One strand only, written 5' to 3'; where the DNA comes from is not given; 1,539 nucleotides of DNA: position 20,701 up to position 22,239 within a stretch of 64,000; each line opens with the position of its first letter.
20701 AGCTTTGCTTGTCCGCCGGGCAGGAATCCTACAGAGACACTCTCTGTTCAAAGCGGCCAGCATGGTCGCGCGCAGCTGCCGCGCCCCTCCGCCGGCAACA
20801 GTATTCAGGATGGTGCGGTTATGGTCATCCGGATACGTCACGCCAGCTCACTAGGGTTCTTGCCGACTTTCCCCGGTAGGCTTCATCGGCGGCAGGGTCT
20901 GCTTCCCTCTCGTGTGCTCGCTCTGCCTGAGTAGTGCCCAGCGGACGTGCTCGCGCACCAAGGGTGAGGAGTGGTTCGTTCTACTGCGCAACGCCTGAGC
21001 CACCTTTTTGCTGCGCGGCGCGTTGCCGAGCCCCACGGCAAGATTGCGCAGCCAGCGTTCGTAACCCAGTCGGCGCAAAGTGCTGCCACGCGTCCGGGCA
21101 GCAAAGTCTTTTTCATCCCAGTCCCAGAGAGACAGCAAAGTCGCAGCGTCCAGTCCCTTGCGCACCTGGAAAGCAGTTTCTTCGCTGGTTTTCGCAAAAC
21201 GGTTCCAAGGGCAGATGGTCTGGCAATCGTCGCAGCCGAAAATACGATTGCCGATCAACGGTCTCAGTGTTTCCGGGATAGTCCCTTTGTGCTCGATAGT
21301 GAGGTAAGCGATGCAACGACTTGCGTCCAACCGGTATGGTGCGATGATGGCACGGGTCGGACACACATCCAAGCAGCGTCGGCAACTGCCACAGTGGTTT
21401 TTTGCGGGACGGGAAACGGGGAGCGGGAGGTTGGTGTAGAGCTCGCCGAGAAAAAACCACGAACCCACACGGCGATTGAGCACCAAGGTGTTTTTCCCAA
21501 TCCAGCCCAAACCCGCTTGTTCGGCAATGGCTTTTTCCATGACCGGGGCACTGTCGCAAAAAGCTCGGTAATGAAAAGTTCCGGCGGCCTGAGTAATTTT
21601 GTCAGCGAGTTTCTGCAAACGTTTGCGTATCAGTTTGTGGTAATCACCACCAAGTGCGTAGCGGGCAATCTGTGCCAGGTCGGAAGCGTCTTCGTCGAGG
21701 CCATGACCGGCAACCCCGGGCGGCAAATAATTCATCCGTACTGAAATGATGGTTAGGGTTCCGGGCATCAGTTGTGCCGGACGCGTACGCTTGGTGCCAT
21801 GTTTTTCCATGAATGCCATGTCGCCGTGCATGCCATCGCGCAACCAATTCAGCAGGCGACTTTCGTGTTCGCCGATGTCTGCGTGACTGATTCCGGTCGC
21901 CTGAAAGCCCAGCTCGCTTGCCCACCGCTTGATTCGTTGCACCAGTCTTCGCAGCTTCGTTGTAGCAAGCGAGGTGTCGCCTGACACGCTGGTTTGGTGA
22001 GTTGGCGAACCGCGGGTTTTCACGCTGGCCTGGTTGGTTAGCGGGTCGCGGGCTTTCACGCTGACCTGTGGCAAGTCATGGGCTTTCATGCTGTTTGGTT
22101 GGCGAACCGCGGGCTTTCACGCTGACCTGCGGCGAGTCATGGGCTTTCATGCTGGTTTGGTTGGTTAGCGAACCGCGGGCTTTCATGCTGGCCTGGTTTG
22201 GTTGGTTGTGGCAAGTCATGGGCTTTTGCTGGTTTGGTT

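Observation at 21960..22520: In-frame 66-bp tandem repeat giving queG a variable (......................)n N-terminal region with a Met in every unit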

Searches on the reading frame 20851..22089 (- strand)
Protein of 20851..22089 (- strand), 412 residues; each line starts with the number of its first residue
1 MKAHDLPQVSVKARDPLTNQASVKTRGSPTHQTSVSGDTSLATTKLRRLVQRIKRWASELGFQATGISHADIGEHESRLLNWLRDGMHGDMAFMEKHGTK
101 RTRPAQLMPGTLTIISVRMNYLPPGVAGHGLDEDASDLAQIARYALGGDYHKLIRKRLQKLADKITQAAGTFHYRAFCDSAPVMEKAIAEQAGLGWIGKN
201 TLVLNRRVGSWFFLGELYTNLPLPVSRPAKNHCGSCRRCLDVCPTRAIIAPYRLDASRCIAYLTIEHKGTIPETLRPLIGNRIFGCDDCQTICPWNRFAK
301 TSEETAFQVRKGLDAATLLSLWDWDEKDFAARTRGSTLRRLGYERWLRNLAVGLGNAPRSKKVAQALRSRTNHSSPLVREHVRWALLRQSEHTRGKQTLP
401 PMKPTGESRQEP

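Call 9: find_homologous_proteins(query=window:20851-22089:-)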
Query window:20851-22089:- (412 aa): 8000 proteins with E <= 0.001 among 8000 candidates; the best 120 are listed.
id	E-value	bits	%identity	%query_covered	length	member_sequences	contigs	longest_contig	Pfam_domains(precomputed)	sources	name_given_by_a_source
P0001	4.5e-283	956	100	100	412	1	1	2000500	PF13484.12,PF08331.16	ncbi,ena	-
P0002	2.2e-213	727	81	94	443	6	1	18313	PF13484.12,PF08331.16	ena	-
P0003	3.0e-209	713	85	86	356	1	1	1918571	PF13484.12,PF08331.16,PF13187.12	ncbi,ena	-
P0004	1.9e-156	539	66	83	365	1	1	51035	PF13484.12,PF08331.16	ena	-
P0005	2.4e-153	529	64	86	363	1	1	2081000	PF13484.12,PF12838.13,PF08331.16,PF13187.12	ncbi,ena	-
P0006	3.2e-152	525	66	83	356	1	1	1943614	PF13484.12,PF08331.16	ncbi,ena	-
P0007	4.8e-150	518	65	83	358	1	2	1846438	PF13484.12,PF08331.16,PF13237.12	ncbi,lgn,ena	-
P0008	6.0e-150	518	65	84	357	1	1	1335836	PF13484.12,PF08331.16,PF13237.12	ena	-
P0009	1.3e-149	517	62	85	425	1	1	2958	PF13484.12,PF08331.16,PF13187.12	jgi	jgi:epoxyqueuosine reductase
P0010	1.5e-149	516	63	85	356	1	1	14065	PF13484.12,PF08331.16,PF13187.12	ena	-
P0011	4.6e-149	515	62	83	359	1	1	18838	PF13484.12,PF08331.16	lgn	-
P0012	1.5e-148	513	64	84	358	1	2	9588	PF13484.12,PF08331.16,PF13187.12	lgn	-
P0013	4.9e-148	511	60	87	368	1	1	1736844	PF13484.12,PF12838.13,PF08331.16,PF13237.12,PF13187.12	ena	-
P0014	1.1e-147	510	62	85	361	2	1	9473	PF13484.12,PF08331.16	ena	-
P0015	1.8e-147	510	63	84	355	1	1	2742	PF13484.12,PF12838.13,PF08331.16,PF13237.12,PF13187.12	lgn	-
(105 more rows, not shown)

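Call 10: search_protein_families(library=ncbifam, proteins=[window:20851-22089:-])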
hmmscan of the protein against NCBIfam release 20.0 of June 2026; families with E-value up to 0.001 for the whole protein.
window:20851-22089:- (412 aa): 3 families
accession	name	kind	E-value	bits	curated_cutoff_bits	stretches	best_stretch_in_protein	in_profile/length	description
TIGR00276.1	TIGR00276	equivalog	1.8e-144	480.9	200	1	53-388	1-336/337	tRNA epoxyqueuosine(34) reductase QueG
TIGR02486.1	RDH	subfamily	6.9e-11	42.6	160.35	1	174-297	139-280/314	reductive dehalogenase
NF040864.1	HgcB_ferredoxin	equivalog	0.00011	21.9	99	0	230-247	13-30/93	mercury methylation ferredoxin HgcB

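Call 12: find_encoding_contigs(protein=P0002, flank=6000, max_places=4)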
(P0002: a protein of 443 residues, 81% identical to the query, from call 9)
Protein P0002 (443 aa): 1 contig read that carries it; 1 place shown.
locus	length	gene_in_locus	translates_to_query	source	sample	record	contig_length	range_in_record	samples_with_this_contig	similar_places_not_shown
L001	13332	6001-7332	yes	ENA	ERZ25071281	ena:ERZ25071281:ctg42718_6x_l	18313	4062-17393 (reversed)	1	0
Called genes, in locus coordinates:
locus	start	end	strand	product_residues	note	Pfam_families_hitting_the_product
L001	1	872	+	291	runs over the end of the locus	-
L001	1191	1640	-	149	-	-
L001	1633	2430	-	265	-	PF00264:Tyrosinase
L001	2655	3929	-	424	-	PF11741:AMIN, PF01520:Amidase_3, PF01476:LysM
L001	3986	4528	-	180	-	PF02367:TsaE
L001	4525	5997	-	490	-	PF03853:YjeF_N, PF01256:Carb_kinase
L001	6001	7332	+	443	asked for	PF08331:QueG_DUF1730, PF13484:Fer4_16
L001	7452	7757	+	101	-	-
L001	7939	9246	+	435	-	PF02646:RmuC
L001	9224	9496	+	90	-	-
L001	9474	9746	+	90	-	-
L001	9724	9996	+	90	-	-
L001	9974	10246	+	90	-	-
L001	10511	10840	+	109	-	PF02699:YajC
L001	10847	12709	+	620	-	PF13721:SecD-TM1, PF07549:Sec_GG (weak), PF21760:SecD_1st, PF22599:SecDF_P1_head, PF00873:ACR_tran (weak), PF02355:SecD_SecF_C, PF03176:MMPL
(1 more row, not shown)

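Call 13: find_encoding_contigs(protein=P0003, flank=6000, max_places=4)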
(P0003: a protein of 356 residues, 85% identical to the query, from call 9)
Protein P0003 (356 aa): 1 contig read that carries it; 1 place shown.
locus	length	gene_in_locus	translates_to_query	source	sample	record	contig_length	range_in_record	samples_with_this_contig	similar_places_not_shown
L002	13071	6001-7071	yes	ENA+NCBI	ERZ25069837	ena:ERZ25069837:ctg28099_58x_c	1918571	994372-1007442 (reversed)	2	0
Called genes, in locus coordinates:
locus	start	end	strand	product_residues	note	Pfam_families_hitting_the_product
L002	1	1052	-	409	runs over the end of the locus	PF01381:HTH_3 (faint), PF06114:Peptidase_M78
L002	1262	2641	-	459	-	PF11741:AMIN, PF01520:Amidase_3, PF01476:LysM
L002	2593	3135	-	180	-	PF02367:TsaE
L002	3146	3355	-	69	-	-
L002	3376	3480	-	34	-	-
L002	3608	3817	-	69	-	-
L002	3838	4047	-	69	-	-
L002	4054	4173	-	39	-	-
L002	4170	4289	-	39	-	-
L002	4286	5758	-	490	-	PF03853:YjeF_N, PF01256:Carb_kinase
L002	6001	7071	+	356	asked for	PF08331:QueG_DUF1730, PF13187:Fer4_9 (faint), PF13484:Fer4_16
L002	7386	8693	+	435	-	PF02646:RmuC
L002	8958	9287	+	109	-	PF02699:YajC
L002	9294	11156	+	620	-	PF13721:SecD-TM1, PF07549:Sec_GG (weak), PF21760:SecD_1st, PF22599:SecDF_P1_head, PF00873:ACR_tran (weak), PF02355:SecD_SecF_C, PF03176:MMPL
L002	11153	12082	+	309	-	PF07549:Sec_GG, PF02355:SecD_SecF_C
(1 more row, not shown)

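Call 16: find_encoding_contigs(protein=P0001, flank=10000, max_places=4)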
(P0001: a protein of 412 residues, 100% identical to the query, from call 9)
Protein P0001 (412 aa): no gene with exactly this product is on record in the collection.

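Call 21: find_related_loci(query=window:20851-21942:-, collection=genome_contigs, flank=4000)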
Query window:20851-21942:- (363 aa) in genome_contigs; peptide patterns used: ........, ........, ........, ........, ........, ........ (x = any residue, [..] = any of these).
600 stretches matched a pattern (row limit reached: there are more); 588 encode a relative of the query (tblastn E <= 1e-3); the best 80 are kept; 80 distinct loci.
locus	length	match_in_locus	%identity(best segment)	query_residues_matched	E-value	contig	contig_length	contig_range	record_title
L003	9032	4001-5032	63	3-349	2e-149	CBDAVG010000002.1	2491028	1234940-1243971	MAG: uncultured candidatus Porisulfidus sp. isolate b077468b-a020-405f-b790-8ad8e597f481 genome assembly, contig: contig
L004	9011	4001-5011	63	4-340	8e-146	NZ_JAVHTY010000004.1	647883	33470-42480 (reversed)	Pseudomonas sp. 102515 contig00004, whole genome shotgun sequence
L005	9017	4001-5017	64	4-342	8e-146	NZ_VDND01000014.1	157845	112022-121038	Pseudomonas oryzihabitans strain DE0602 NODE_14_length_157845_cov_37.974864, whole genome shotgun sequence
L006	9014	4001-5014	63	4-341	4e-145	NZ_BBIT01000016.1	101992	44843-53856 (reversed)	Pseudomonas oryzihabitans NBRC 102199, whole genome shotgun sequence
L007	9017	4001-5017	63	2-340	1e-144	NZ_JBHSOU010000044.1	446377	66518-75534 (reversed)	Pseudomonas sp. GCM10022186 strain CGMCC 1.18516 velvet_auto_105_44, whole genome shotgun sequence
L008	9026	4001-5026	61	4-352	1e-144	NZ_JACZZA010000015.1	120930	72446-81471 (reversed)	Dyella acidiphila strain 7MK23 scaffold15_size120930, whole genome shotgun sequence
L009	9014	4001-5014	62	4-341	2e-144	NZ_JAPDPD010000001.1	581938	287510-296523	Dyella subtropica strain RXD159 NODE_1_length_581938_cov_47.790862, whole genome shotgun sequence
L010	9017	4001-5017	63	4-342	2e-144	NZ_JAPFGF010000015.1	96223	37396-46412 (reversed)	Pseudomonas benzopyrenica strain BaP3 scaffold15, whole genome shotgun sequence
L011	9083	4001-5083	59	4-361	2e-143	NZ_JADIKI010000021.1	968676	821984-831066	Dyella humi strain DHG40 NODE_3_length_968676_cov_107.421419, whole genome shotgun sequence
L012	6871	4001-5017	62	2-340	4e-143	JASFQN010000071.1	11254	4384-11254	MAG: Gammaproteobacteria bacterium isolate D0819S20remetaG_Bin_48 D0819S20remetaG_FD_scaffold_838_c1, whole genome shotg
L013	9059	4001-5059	60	2-361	1e-142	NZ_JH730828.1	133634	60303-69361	Pseudomonas gingeri NCPPB 3146 = LMG 5327 strain NCPPB 3146 scf_18585_673, whole genome shotgun sequence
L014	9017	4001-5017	61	4-342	3e-142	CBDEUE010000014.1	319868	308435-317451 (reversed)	MAG: Spiribacter sp. isolate e081874f-dcb2-4f7c-8211-6b2a15fb28c1 genome assembly, contig: contig_14, whole genome shotg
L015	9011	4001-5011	62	4-340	3e-142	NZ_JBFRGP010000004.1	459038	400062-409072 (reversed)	Dyella sp. 2RAB6 SCAFFOLD_8, whole genome shotgun sequence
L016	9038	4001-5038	61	2-350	5e-142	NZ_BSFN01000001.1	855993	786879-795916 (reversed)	Pseudomonas turukhanskensis strain VKM B-2935 spades_K_25_97_1, whole genome shotgun sequence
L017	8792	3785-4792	60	2-337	2e-142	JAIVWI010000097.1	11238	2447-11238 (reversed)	MAG: Oceanospirillum sp. isolate HYP3_US_01_1 NODE_1093_length_11238_cov_0.282243, whole genome shotgun sequence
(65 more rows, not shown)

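Call 32: list_cluster_members(proteins=[P0001, P0002, P0003])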
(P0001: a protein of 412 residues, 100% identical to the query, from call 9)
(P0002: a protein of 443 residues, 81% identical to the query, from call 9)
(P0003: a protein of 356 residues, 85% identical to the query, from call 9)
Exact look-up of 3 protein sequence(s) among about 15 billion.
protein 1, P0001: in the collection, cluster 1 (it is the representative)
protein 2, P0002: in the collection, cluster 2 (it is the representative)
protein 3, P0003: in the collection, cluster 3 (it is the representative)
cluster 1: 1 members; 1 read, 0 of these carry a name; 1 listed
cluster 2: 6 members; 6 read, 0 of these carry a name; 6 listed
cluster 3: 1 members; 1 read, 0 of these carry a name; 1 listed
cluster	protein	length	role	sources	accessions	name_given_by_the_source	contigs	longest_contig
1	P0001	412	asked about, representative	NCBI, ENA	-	-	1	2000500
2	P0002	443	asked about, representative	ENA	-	-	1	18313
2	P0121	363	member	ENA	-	-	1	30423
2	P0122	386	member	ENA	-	-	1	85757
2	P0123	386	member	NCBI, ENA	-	-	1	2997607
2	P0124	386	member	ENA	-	-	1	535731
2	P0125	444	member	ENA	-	-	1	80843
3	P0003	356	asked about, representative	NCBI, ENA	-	-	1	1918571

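Call 35: find_encoding_contigs(protein=P0123, flank=3000, max_places=2)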
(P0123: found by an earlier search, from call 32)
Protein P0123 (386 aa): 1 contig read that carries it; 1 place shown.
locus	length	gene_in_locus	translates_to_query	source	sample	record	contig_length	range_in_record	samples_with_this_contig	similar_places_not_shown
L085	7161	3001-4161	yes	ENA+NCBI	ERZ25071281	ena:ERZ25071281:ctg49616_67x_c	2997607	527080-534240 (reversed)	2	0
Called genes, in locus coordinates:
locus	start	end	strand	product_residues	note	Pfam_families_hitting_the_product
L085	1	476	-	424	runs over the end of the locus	PF11741:AMIN, PF01520:Amidase_3, PF01476:LysM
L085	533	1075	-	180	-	PF02367:TsaE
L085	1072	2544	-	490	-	PF03853:YjeF_N, PF01256:Carb_kinase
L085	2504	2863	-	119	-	-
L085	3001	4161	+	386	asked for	PF08331:QueG_DUF1730, PF13187:Fer4_9 (faint), PF13484:Fer4_16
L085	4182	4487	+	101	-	-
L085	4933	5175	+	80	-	-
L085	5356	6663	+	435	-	PF02646:RmuC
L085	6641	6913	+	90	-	-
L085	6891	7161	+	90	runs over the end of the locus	-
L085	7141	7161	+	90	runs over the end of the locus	-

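Call 36: find_encoding_contigs(protein=P0122, flank=3000, max_places=2)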
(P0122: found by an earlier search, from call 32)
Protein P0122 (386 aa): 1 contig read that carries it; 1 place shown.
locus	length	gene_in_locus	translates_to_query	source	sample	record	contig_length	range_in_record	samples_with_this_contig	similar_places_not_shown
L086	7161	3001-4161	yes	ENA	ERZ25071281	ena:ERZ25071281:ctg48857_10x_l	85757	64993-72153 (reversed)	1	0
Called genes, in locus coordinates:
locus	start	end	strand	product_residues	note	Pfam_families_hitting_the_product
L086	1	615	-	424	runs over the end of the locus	PF11741:AMIN, PF01520:Amidase_3, PF01476:LysM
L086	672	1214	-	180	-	PF02367:TsaE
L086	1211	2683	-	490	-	PF03853:YjeF_N, PF01256:Carb_kinase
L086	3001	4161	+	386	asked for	PF08331:QueG_DUF1730, PF13484:Fer4_16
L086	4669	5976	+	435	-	PF02646:RmuC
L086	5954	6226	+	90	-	-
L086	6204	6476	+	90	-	-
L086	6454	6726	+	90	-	-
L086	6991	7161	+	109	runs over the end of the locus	PF02699:YajC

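Call 37: find_encoding_contigs(protein=P0124, flank=3000, max_places=2)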
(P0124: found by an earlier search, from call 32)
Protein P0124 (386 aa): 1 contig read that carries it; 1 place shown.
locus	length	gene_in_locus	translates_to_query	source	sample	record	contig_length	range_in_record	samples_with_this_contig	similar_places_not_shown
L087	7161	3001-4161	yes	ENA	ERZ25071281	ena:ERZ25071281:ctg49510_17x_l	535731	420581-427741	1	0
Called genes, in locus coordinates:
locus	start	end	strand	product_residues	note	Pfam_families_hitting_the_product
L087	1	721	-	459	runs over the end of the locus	PF11741:AMIN, PF01520:Amidase_3, PF01476:LysM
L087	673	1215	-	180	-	PF02367:TsaE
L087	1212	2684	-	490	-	PF03853:YjeF_N, PF01256:Carb_kinase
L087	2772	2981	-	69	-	-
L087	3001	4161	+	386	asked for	PF08331:QueG_DUF1730, PF13187:Fer4_9 (faint), PF13484:Fer4_16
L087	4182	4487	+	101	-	-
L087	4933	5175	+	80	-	-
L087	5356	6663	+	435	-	PF02646:RmuC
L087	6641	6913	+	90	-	-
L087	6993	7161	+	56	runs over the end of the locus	-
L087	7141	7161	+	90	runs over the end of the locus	-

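Call 38: find_encoding_contigs(protein=P0125, flank=3000, max_places=2)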
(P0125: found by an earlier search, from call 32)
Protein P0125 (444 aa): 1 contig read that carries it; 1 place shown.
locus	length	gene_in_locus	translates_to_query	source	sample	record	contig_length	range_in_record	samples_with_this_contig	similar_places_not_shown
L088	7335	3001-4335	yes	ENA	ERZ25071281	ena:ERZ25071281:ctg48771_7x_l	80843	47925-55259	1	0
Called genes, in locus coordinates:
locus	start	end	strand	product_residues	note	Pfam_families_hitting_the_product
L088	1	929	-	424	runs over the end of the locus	PF11741:AMIN, PF01520:Amidase_3, PF01476:LysM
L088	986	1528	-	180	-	PF02367:TsaE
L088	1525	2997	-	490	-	PF03853:YjeF_N, PF01256:Carb_kinase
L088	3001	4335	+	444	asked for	PF08331:QueG_DUF1730, PF13187:Fer4_9 (faint), PF13484:Fer4_16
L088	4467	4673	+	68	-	-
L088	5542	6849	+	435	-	PF02646:RmuC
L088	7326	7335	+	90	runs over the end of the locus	-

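Call 39: find_encoding_contigs(protein=P0121, flank=3000, max_places=2)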
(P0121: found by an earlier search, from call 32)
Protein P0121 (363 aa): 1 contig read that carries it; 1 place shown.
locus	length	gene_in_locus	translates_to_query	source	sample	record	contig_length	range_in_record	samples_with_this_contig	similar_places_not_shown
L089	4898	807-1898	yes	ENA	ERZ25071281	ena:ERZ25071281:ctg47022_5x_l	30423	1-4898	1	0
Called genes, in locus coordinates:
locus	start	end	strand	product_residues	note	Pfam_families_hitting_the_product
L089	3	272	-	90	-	?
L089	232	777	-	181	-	-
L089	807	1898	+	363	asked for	PF08331:QueG_DUF1730, PF13187:Fer4_9 (faint), PF13484:Fer4_16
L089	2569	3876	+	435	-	PF02646:RmuC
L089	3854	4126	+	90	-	-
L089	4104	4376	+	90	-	-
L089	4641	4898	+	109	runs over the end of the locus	PF02699:YajC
